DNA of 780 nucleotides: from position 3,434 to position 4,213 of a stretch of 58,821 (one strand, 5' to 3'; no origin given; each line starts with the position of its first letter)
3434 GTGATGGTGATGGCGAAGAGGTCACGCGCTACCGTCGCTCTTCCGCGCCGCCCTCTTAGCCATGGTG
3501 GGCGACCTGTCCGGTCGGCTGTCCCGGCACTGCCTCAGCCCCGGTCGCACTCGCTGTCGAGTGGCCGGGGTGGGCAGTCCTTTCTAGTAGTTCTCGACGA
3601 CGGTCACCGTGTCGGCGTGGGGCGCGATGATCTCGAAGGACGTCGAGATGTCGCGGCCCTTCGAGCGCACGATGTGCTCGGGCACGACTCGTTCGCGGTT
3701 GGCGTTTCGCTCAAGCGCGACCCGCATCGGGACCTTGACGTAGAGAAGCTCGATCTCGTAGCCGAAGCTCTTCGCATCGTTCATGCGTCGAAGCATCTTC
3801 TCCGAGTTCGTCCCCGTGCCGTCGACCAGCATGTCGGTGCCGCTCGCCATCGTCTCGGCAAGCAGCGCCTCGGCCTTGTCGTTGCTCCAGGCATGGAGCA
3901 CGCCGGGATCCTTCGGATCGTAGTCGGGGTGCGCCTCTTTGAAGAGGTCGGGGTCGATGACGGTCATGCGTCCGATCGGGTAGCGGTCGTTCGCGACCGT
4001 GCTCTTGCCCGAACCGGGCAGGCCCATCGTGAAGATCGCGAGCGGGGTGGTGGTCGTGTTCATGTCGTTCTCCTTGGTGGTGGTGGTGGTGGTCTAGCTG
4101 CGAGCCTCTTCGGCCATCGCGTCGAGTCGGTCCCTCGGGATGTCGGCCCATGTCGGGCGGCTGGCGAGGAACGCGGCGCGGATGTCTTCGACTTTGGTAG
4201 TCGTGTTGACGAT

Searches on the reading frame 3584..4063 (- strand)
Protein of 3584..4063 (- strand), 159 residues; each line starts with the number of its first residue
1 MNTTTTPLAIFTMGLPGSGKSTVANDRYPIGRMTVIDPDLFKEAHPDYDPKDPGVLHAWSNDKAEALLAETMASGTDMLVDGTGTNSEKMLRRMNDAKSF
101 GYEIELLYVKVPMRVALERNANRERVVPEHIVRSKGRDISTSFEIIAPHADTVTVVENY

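Call 14: search_protein_families(library=pfam, proteins=[window:3584-4063:-], max_evalue=0.01)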
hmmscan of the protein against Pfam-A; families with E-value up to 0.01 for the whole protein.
window:3584-4063:- (159 aa): 3 families
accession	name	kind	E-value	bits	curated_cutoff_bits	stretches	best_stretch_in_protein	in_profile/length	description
PF06414.18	Zeta_toxin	-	1.4e-17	64.3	22.3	1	5-143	14-158/199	Zeta toxin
PF13671.12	AAA_33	-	1.4e-15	58.3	27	1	10-137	2-134/143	AAA domain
PF13238.12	AAA_18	-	8.3e-05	23.5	29.4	1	10-124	1-112/128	AAA domain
